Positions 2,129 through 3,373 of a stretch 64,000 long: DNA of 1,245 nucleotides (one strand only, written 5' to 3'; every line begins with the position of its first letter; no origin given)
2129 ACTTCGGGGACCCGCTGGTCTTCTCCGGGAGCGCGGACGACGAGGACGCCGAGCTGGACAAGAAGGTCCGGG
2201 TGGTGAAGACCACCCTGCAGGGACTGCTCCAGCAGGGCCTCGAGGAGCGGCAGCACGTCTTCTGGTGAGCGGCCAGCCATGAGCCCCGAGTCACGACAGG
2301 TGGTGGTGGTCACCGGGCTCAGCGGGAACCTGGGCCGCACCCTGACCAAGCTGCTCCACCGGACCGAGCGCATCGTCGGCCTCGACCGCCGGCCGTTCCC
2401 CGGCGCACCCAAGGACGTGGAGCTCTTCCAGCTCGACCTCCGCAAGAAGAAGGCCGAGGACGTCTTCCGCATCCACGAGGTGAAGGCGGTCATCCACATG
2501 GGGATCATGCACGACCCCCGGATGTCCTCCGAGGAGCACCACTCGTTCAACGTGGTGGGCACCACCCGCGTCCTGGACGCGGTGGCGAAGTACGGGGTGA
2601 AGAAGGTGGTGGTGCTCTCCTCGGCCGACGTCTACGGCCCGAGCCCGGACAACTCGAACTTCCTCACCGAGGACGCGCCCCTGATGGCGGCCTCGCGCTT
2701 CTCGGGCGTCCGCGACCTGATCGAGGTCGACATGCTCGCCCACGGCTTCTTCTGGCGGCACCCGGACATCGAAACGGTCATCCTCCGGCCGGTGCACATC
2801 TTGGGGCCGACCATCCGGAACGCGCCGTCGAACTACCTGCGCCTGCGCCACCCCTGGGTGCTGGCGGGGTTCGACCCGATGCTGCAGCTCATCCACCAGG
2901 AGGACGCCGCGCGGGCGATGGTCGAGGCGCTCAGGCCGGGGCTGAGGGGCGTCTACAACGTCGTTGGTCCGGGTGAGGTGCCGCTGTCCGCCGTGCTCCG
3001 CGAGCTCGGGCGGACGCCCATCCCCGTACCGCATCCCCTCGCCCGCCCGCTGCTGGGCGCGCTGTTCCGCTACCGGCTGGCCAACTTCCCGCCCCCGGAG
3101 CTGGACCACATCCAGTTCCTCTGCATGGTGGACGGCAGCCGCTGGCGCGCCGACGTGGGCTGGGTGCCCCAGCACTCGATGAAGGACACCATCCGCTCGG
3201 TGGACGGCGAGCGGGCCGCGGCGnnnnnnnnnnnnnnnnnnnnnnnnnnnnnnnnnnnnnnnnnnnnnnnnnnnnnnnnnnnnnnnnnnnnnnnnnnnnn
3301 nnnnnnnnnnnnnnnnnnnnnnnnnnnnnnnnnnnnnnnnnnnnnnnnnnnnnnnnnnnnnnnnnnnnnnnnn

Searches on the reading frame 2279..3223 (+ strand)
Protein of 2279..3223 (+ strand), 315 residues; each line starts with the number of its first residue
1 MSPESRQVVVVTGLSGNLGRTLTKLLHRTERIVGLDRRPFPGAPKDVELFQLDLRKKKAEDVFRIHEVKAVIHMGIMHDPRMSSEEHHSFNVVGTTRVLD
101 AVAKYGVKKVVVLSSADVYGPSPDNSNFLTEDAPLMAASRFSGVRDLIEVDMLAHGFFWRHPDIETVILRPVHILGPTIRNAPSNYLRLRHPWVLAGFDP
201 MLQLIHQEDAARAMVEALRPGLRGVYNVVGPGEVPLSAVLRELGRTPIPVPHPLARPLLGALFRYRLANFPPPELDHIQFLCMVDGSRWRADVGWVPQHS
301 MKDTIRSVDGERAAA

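Call 14: find_related_loci(query=window:2279-3223:+, collection=genome_contigs, flank=4000)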
Query window:2279-3223:+ (315 aa) in genome_contigs; peptide patterns used: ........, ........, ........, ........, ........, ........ (x = any residue, [..] = any of these).
599 stretches matched a pattern (row limit reached: there are more); 190 encode a relative of the query (tblastn E <= 1e-3); the best 80 are kept; 80 distinct loci.
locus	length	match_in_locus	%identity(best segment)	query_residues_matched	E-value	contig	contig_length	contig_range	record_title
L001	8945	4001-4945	97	1-315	0e+0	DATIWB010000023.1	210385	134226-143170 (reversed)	MAG TPA_asm: Myxococcaceae bacterium isolate SMAG_U15212 k141_4964065, whole genome shotgun sequence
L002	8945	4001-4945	97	1-315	0e+0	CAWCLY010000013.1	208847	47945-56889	MAG: uncultured delta proteobacterium isolate MFD01872.bin.2.2 genome assembly, contig: contig_137751, whole genome shot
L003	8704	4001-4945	97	1-315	0e+0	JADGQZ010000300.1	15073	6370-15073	MAG: Myxococcaceae bacterium isolate Chersky_276 k127_15025630, whole genome shotgun sequence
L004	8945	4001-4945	96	1-315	0e+0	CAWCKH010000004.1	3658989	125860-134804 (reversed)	MAG: uncultured delta proteobacterium isolate MFD00822.bin.1.253 genome assembly, contig: contig_35569, whole genome sho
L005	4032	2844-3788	95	1-315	0e+0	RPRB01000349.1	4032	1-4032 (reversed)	MAG: Myxococcaceae bacterium isolate metabat2.71 metabat2.71_Contig_561546, whole genome shotgun sequence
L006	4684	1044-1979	95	1-312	0e+0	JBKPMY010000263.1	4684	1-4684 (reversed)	MAG: Myxococcota bacterium isolate GS_HAYS_MAG_00054 GS_HAYS_000002915671, whole genome shotgun sequence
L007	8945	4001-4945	95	1-315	0e+0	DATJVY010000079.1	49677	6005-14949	MAG TPA_asm: Myxococcaceae bacterium isolate SMAG_U15085 k141_4526114, whole genome shotgun sequence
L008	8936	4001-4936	94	1-312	0e+0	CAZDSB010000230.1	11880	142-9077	MAG TPA_asm: uncultured Myxococcaceae bacterium isolate binchicken_co279_200 genome assembly, contig: k141_1865146, whol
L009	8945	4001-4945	93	1-315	0e+0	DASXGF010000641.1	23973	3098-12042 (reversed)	MAG TPA_asm: Myxococcaceae bacterium isolate SMAG_U5157 k141_3416020, whole genome shotgun sequence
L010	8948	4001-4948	84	1-313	6e-178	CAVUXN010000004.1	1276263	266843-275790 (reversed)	MAG: uncultured delta proteobacterium isolate MFD06714.bin.1.19 genome assembly, contig: contig_13678, whole genome shot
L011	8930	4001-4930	85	4-313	3e-178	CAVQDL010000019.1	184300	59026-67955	MAG: uncultured delta proteobacterium isolate MFD04428.bin.3.125 genome assembly, contig: contig_59850, whole genome sho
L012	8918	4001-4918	83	6-311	8e-178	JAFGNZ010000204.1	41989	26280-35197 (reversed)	MAG: Myxococcaceae bacterium isolate Zod_Metabat.575 k87_5954104, whole genome shotgun sequence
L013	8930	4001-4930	85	4-313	1e-177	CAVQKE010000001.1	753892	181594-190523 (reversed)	MAG: uncultured delta proteobacterium isolate MFD02579.bin.1.26 genome assembly, contig: contig_12415, whole genome shot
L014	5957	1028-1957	85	6-315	2e-178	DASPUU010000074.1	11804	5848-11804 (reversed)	MAG TPA_asm: Myxococcaceae bacterium isolate SMAG_U12311 k141_1260371, whole genome shotgun sequence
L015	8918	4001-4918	83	6-311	7e-177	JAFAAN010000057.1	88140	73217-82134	MAG: Proteobacteria bacterium isolate OH_PFB_83 k127_619570, whole genome shotgun sequence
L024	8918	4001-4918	83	6-311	7e-175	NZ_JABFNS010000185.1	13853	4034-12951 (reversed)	Myxococcus xanthus strain AM003 NODE_185_length_13853_cov_37.2114, whole genome shotgun sequence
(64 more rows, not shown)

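Call 16: search_protein_families(library=pfam, proteins=[window:2279-3223:+])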
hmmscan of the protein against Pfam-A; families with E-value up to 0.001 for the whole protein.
window:2279-3223:+ (315 aa): 6 families
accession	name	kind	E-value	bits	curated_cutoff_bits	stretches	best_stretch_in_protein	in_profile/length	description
PF01370.27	Epimerase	-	1.4e-22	80.7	20.9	1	9-228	1-239/240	NAD dependent epimerase/dehydratase family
PF01073.25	3Beta_HSD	-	2.2e-10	40.5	22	1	10-182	1-189/280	3-beta hydroxysteroid dehydrogenase/isomerase family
PF16363.11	GDP_Man_Dehyd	-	6.3e-10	39.5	27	1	28-139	35-151/332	GDP-mannose 4,6 dehydratase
PF13460.12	NAD_binding_10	-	4.1e-05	24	27.2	1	15-132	3-115/184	NAD(P)H-binding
PF04321.23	RmlD_sub_bind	-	8e-05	22.3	27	1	9-122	3-108/287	RmlD substrate binding domain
PF02719.21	Polysacc_synt_2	-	0.00016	21.4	20.2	1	56-115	66-128/293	Polysaccharide biosynthesis protein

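Call 44: find_homologous_proteins(query=L024:3959-4918:+, max_evalue=1e-100)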
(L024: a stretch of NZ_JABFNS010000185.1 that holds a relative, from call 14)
Query L024:3959-4918:+ (320 aa): 3648 proteins with E <= 1e-100 among 7478 candidates; the best 120 are listed.
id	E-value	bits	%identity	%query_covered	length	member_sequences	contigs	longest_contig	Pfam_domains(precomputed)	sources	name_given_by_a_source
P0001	2.0e-200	683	96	96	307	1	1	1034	PF04321.24,PF16363.12,PF01073.26,PF01370.28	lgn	-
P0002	2.1e-200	683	97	96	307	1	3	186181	PF04321.24,PF16363.12,PF01073.26,PF01370.28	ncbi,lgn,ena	-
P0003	2.5e-200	683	97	96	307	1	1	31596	PF04321.24,PF16363.12,PF01073.26,PF01370.28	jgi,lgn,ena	-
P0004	3.4e-199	679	93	98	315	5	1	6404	PF04321.24,PF16363.12,PF01073.26,PF01370.28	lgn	-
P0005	1.3e-198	677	95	96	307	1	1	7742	PF04321.24,PF16363.12,PF01073.26,PF01370.28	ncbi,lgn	ncbi:SDR family oxidoreductase [Pyxidicoccus sp. 3LFB2]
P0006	1.9e-198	677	95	97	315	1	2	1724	PF04321.24,PF16363.12,PF01073.26,PF01370.28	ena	-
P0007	2.0e-197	673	94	96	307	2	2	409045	PF04321.24,PF16363.12,PF01073.26,PF01370.28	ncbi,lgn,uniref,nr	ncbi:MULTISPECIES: SDR family oxidoreductase [Myxococcus]|uniref:SDR family oxidoreductase n=1 Tax=M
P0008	1.2e-192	657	90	98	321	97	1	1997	PF04321.24,PF16363.12,PF01073.26,PF01370.28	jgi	jgi:UDP-glucose 4-epimerase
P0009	1.5e-192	657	90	98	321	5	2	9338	PF04321.24,PF16363.12,PF02719.22,PF01073.26,PF01370.28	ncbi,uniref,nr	ncbi:SDR family oxidoreductase [Corallococcus exercitus]|uniref:SDR family oxidoreductase n=1 Tax=Co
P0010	2.3e-192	657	92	96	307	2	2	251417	PF04321.24,PF16363.12,PF01073.26,PF13460.13,PF01370.28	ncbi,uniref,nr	ncbi:NAD-dependent epimerase [Corallococcus sp. H22C18031201]|uniref:SDR family oxidoreductase n=1 T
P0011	6.8e-192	655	92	96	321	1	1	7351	PF04321.24,PF16363.12,PF01073.26,PF01370.28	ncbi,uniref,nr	ncbi:SDR family oxidoreductase [Corallococcus aberystwythensis]|uniref:SDR family oxidoreductase n=1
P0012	2.3e-191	653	89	100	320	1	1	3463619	PF04321.24,PF16363.12,PF02719.22,PF01073.26,PF01370.28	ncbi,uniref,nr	ncbi:SDR family oxidoreductase [Corallococcus macrosporus]|uniref:SDR family oxidoreductase n=1 Tax=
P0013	2.5e-191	653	90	98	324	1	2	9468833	PF04321.24,PF16363.12,PF01073.26,PF01370.28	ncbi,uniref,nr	ncbi:SDR family oxidoreductase [Archangium primigenium]|uniref:SDR family oxidoreductase n=1 Tax=Mel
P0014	3.6e-191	653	92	96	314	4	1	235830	PF04321.24,PF16363.12,PF01073.26,PF01370.28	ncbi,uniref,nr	ncbi:SDR family oxidoreductase [Vitiosangium sp. GDMCC 1.1324]|uniref:SDR family oxidoreductase n=1 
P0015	3.8e-191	653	92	96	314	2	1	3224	PF04321.24,PF16363.12,PF01073.26,PF01370.28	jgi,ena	-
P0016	1.3e-190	651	92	96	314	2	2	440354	PF04321.24,PF16363.12,PF01073.26,PF01370.28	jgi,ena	-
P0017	4.9e-190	649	90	97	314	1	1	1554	PF04321.24,PF16363.12,PF01073.26,PF01370.28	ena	-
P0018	4.9e-190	649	91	96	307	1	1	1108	PF04321.24,PF16363.12,PF01073.26,PF01370.28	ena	-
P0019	1.5e-189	647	90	96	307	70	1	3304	PF04321.24,PF16363.12,PF01073.26,PF01370.28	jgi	jgi:UDP-glucose 4-epimerase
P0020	2.0e-189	647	89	97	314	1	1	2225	PF04321.24,PF16363.12,PF01073.26,PF01370.28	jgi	jgi:UDP-glucose 4-epimerase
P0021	2.2e-189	647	89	98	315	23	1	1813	PF04321.24,PF16363.12,PF02719.22,PF01073.26,PF01370.28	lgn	-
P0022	5.9e-189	645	90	97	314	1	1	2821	PF04321.24,PF16363.12,PF01073.26,PF01370.28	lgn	-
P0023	2.0e-188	644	88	97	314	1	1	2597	PF04321.24,PF16363.12,PF01073.26,PF01370.28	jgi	jgi:UDP-glucose 4-epimerase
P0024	2.5e-188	643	91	96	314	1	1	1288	PF04321.24,PF16363.12,PF01073.26,PF01370.28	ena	-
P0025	2.9e-188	643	89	96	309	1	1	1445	PF04321.24,PF16363.12,PF01073.26,PF01370.28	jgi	jgi:UDP-glucose 4-epimerase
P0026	3.9e-188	643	91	96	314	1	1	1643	PF04321.24,PF16363.12,PF01073.26,PF01370.28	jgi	jgi:UDP-glucose 4-epimerase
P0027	3.9e-188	643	91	96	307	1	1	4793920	PF04321.24,PF16363.12,PF01073.26,PF01370.28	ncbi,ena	-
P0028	4.1e-188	643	91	96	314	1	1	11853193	PF04321.24,PF16363.12,PF01073.26,PF01370.28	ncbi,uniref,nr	ncbi:SDR family oxidoreductase [Cystobacter fuscus]|uniref:SDR family oxidoreductase n=1 Tax=Cystoba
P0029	6.2e-188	642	91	96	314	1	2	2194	PF04321.24,PF16363.12,PF01073.26,PF01370.28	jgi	jgi:UDP-glucose 4-epimerase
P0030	9.6e-188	641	91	96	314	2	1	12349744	PF04321.24,PF16363.12,PF01073.26,PF01370.28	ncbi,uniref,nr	ncbi:UDP-glucose 4-epimerase [Cystobacter fuscus]|uniref:UDP-glucose 4-epimerase n=1 Tax=Cystobacter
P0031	1.5e-187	641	90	96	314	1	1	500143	PF04321.24,PF16363.12,PF01073.26,PF01370.28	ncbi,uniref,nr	ncbi:UDP-glucose 4-epimerase [Cystobacter fuscus DSM 2262]|uniref:UDP-glucose 4-epimerase n=1 Tax=Cy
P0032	2.0e-187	640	90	96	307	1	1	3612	PF04321.24,PF16363.12,PF01073.26,PF01370.28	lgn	-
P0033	3.0e-187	640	88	98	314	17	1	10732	PF04321.24,PF16363.12,PF01073.26,PF01370.28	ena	-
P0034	3.1e-187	640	90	96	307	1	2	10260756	PF04321.24,PF16363.12,PF01073.26,PF01370.28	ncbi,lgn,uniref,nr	ncbi:SDR family oxidoreductase [Stigmatella aurantiaca]|uniref:NAD dependent epimerase/dehydratase f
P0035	5.1e-187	639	88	98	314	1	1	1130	PF04321.24,PF16363.12,PF01073.26,PF01370.28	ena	-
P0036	7.0e-187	639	86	99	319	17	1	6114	PF04321.24,PF16363.12,PF01073.26,PF01370.28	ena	-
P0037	1.7e-186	637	90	96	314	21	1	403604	PF04321.24,PF16363.12,PF01073.26,PF01370.28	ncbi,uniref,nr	ncbi:SDR family oxidoreductase [Archangium lipolyticum]|uniref:SDR family oxidoreductase n=1 Tax=Arc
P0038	2.2e-186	637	88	98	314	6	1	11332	PF04321.24,PF16363.12,PF01073.26,PF01370.28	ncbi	-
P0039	3.0e-186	636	90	96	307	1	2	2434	PF04321.24,PF16363.12,PF01073.26,PF01370.28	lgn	-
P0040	3.3e-186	636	90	96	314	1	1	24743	PF04321.24,PF16363.12,PF01073.26,PF01370.28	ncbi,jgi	jgi:UDP-glucose 4-epimerase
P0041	4.0e-186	636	89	96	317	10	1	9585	PF04321.24,PF16363.12,PF01073.26,PF01370.28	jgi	jgi:UDP-glucose 4-epimerase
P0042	5.3e-186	636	88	96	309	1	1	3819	PF04321.24,PF16363.12,PF01073.26,PF01370.28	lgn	-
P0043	7.5e-186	635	90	96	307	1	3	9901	PF04321.24,PF16363.12,PF01073.26,PF01370.28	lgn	-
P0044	1.5e-185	634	89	96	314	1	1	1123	PF04321.24,PF16363.12,PF01073.26,PF01370.28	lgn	-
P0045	1.7e-185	634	89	97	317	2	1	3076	PF04321.24,PF16363.12,PF01073.26,PF01370.28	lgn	-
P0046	2.1e-185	634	88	96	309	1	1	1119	PF04321.24,PF16363.12,PF02719.22,PF01073.26,PF01370.28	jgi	jgi:UDP-glucose 4-epimerase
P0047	4.5e-185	633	88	96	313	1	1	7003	PF04321.24,PF16363.12,PF01073.26,PF01370.28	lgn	-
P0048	5.7e-185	632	89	96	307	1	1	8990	PF04321.24,PF16363.12,PF02719.22,PF01073.26,PF01370.28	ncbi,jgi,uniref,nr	ncbi:SDR family oxidoreductase [Hyalangium sp.]|uniref:SDR family oxidoreductase n=1 Tax=Hyalangium 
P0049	9.6e-185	632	88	96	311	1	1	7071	PF04321.24,PF16363.12,PF01073.26,PF01370.28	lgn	-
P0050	1.6e-184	631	87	96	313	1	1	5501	PF04321.24,PF16363.12,PF01073.26,PF01370.28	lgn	-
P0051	2.7e-184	630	86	96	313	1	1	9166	PF04321.24,PF16363.12,PF01073.26,PF01370.28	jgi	jgi:UDP-glucose 4-epimerase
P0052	3.1e-184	630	87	96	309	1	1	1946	PF04321.24,PF16363.12,PF01073.26,PF01370.28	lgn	-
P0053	3.6e-184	630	89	96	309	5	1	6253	PF04321.24,PF16363.12,PF01073.26,PF01370.28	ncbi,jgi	jgi:UDP-glucose 4-epimerase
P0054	8.2e-184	628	86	97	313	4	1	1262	PF04321.24,PF16363.12,PF01073.26,PF01370.28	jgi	jgi:UDP-glucose 4-epimerase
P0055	8.8e-184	628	88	96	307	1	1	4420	PF04321.24,PF16363.12,PF01073.26,PF01370.28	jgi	-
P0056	8.8e-184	628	87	97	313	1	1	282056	PF04321.24,PF16363.12,PF01073.26,PF01370.28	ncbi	-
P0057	1.1e-183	628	88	96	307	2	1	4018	PF04321.24,PF16363.12,PF01073.26,PF01370.28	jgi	-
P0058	1.6e-183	627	88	96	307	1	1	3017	PF04321.24,PF16363.12,PF01073.26,PF01370.28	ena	-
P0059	2.8e-183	627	89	96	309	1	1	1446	PF04321.24,PF16363.12,PF01073.26,PF01370.28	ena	-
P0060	6.1e-183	626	88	96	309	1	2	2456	PF04321.24,PF16363.12,PF01073.26,PF01370.28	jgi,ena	-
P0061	6.6e-183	625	86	96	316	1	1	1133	PF04321.24,PF16363.12,PF01073.26,PF07993.19,PF01370.28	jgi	-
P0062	1.3e-182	624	88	95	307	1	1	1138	PF04321.24,PF16363.12,PF01073.26,PF01370.28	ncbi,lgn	-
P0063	1.8e-182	624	87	96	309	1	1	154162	PF04321.24,PF16363.12,PF01073.26,PF01370.28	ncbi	-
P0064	2.8e-182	623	87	96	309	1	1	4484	PF04321.24,PF16363.12,PF01073.26,PF01370.28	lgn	-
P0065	6.0e-182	622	86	98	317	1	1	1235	PF04321.24,PF16363.12,PF01073.26,PF01370.28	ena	-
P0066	6.6e-182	622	88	95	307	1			PF04321.24,PF16363.12,PF01073.26,PF01370.28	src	-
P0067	7.1e-182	622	85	97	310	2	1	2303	PF04321.24,PF16363.12,PF02719.22,PF01073.26,PF13460.13,PF01370.28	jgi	jgi:UDP-glucose 4-epimerase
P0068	8.8e-182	622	84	98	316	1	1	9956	PF04321.24,PF16363.12,PF01073.26,PF01370.28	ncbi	-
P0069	1.7e-181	621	85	96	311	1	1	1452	PF04321.24,PF16363.12,PF01073.26,PF01370.28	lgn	-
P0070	1.9e-181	621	85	96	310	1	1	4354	PF04321.24,PF16363.12,PF01073.26,PF01370.28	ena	-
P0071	2.7e-181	620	85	96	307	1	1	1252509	PF04321.24,PF16363.12,PF01073.26,PF01370.28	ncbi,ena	-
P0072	5.5e-181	619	86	96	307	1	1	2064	PF04321.24,PF16363.12,PF02719.22,PF01073.26,PF01370.28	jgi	-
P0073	7.2e-181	619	86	96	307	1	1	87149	PF04321.24,PF16363.12,PF01073.26,PF01370.28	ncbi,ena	-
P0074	7.7e-181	619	87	96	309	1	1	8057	PF04321.24,PF16363.12,PF01073.26,PF01370.28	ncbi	ncbi:MAG: SDR family oxidoreductase [Myxococcaceae bacterium]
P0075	8.8e-181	619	85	96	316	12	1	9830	PF04321.24,PF16363.12,PF01073.26,PF01370.28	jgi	-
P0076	2.3e-180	617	84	98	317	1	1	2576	PF04321.24,PF16363.12,PF02719.22,PF01073.26,PF07993.19,PF01370.28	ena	-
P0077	2.4e-180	617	86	96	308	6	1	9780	PF04321.24,PF16363.12,PF02719.22,PF01073.26,PF13460.13,PF01370.28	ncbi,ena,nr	ncbi:MAG TPA: SDR family oxidoreductase [Myxococcaceae bacterium]|nr:SDR family oxidoreductase [Myxo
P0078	3.6e-180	616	84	97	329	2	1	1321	PF04321.24,PF16363.12,PF01073.26,PF07993.19,PF13460.13,PF01370.28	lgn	-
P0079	3.9e-180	616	86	96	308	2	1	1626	PF04321.24,PF16363.12,PF01073.26,PF01370.28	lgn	-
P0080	4.0e-180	616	86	95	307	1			PF04321.24,PF16363.12,PF01073.26,PF01370.28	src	-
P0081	4.8e-180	616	86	96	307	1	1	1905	PF04321.24,PF16363.12,PF01073.26,PF01370.28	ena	-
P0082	5.4e-180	616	84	96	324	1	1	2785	PF04321.24,PF16363.12,PF02719.22,PF01073.26,PF07993.19,PF01370.28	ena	-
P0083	8.2e-180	615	85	96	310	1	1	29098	PF04321.24,PF16363.12,PF02719.22,PF01073.26,PF01370.28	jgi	jgi:UDP-glucose 4-epimerase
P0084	1.2e-179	615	85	95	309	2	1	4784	PF04321.24,PF16363.12,PF01073.26,PF01370.28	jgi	jgi:UDP-glucose 4-epimerase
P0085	1.5e-179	614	85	96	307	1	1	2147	PF04321.24,PF16363.12,PF01073.26,PF01370.28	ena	-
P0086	2.0e-179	614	86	96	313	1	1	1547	PF04321.24,PF16363.12,PF01073.26,PF01370.28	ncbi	-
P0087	2.3e-179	614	84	96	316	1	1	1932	PF04321.24,PF16363.12,PF01073.26,PF01370.28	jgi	jgi:UDP-glucose 4-epimerase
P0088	2.5e-179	614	86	95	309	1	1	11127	PF04321.24,PF16363.12,PF01073.26,PF01370.28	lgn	-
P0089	3.3e-179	613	85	96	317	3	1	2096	PF04321.24,PF16363.12,PF01073.26,PF13460.13,PF01370.28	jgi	jgi:UDP-glucose 4-epimerase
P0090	5.2e-179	613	86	96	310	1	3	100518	PF04321.24,PF16363.12,PF02719.22,PF01073.26,PF07993.19,PF01370.28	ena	-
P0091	5.6e-179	613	85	96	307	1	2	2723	PF04321.24,PF16363.12,PF01073.26,PF01370.28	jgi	jgi:UDP-glucose 4-epimerase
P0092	5.9e-179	612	84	98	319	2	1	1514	PF04321.24,PF16363.12,PF02719.22,PF01073.26,PF01370.28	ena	-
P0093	6.4e-179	612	85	95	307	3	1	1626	PF04321.24,PF16363.12,PF01073.26,PF01370.28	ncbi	-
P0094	1.9e-178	611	84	96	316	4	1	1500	PF04321.24,PF16363.12,PF01073.26,PF01370.28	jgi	-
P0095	3.7e-178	610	83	97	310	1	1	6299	PF04321.24,PF16363.12,PF01073.26,PF01370.28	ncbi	-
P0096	4.0e-178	610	85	96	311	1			PF04321.24,PF16363.12,PF01073.26,PF01370.28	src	-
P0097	5.6e-178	609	84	96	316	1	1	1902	PF04321.24,PF16363.12,PF01073.26,PF01370.28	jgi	jgi:UDP-glucose 4-epimerase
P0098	5.6e-178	609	85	96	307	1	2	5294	PF04321.24,PF16363.12,PF01073.26,PF01370.28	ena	-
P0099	6.9e-178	609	86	95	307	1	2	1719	PF04321.24,PF16363.12,PF01073.26,PF01370.28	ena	-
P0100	7.3e-178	609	85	95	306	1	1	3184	PF04321.24,PF16363.12,PF01073.26,PF07993.19,PF01370.28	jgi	jgi:UDP-glucose 4-epimerase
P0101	8.1e-178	609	84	96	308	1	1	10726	PF04321.24,PF16363.12,PF01073.26,PF01370.28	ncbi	ncbi:MAG: SDR family oxidoreductase [Myxococcaceae bacterium]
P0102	8.9e-178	609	84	97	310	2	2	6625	PF04321.24,PF16363.12,PF02719.22,PF01073.26,PF01370.28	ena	-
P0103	9.2e-178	609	85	96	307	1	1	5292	PF04321.24,PF16363.12,PF01073.26,PF01370.28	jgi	-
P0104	1.0e-177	608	84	96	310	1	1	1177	PF04321.24,PF16363.12,PF01073.26,PF13460.13,PF01370.28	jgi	jgi:UDP-glucose 4-epimerase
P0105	1.6e-177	608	84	96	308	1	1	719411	PF04321.24,PF16363.12,PF01073.26,PF01370.28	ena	-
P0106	1.7e-177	608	84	96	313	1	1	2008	PF04321.24,PF16363.12,PF01073.26,PF01370.28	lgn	-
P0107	1.8e-177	608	85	96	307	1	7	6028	PF04321.24,PF16363.12,PF01073.26,PF01370.28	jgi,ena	jgi:UDP-glucose 4-epimerase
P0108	1.8e-177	608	84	96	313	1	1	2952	PF04321.24,PF16363.12,PF01073.26,PF01370.28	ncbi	-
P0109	1.8e-177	608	85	96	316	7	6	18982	PF04321.24,PF16363.12,PF01073.26,PF01370.28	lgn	-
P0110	1.9e-177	608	83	96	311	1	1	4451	PF04321.24,PF16363.12,PF01073.26,PF01370.28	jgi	-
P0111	2.1e-177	607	86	95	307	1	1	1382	PF04321.24,PF16363.12,PF01073.26,PF01370.28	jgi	jgi:UDP-glucose 4-epimerase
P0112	2.1e-177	607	84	96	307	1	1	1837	PF04321.24,PF16363.12,PF01073.26,PF07993.19,PF01370.28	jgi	jgi:UDP-glucose 4-epimerase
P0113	2.4e-177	607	85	96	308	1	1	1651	PF04321.24,PF16363.12,PF01073.26,PF13460.13,PF01370.28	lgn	-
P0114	2.5e-177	607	84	96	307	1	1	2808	PF04321.24,PF16363.12,PF01073.26,PF01370.28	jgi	-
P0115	2.6e-177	607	86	95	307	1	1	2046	PF04321.24,PF16363.12,PF01073.26,PF01370.28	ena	-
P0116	3.4e-177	607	85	96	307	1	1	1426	PF04321.24,PF16363.12,PF01073.26,PF01370.28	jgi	-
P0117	4.2e-177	606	84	95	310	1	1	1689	PF04321.24,PF16363.12,PF01073.26,PF01370.28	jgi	jgi:UDP-glucose 4-epimerase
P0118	4.7e-177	606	85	95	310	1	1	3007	PF04321.24,PF16363.12,PF01073.26,PF01370.28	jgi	jgi:UDP-glucose 4-epimerase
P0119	5.8e-177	606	85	95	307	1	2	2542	PF04321.24,PF16363.12,PF01073.26,PF01370.28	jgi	jgi:UDP-glucose 4-epimerase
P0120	7.9e-177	606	84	95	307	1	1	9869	PF04321.24,PF16363.12,PF01073.26,PF01370.28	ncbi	-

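Call 47: find_encoding_contigs(protein=P0002, flank=3000, max_places=6)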
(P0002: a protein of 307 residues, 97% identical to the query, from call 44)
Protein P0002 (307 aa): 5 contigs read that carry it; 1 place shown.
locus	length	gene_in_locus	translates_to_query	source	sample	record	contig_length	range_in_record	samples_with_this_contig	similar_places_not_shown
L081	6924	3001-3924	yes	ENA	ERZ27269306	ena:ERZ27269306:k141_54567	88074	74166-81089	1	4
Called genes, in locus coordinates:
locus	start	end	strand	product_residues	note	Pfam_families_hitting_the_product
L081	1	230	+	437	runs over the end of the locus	PF01593:Amino_oxidase, PF13450:NAD_binding_8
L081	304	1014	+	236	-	PF00535:Glycos_transf_2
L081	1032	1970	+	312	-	PF01522:Polysacc_deac_1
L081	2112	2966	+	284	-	PF01553:Acyltransferase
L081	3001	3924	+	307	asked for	PF01073:3Beta_HSD, PF01370:Epimerase, PF04321:RmlD_sub_bind, PF16363:GDP_Man_Dehyd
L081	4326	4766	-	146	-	-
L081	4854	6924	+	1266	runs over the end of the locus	PF00515:TPR_1 (faint), PF07719:TPR_2 (faint), PF12569:NatA_aux_su (faint), PF13414:TPR_11 (weak), PF13432:TPR_16 (weak), PF14559:TPR_19, PF13432:TPR_16 (weak), PF14559:TPR_19 (weak), +8 more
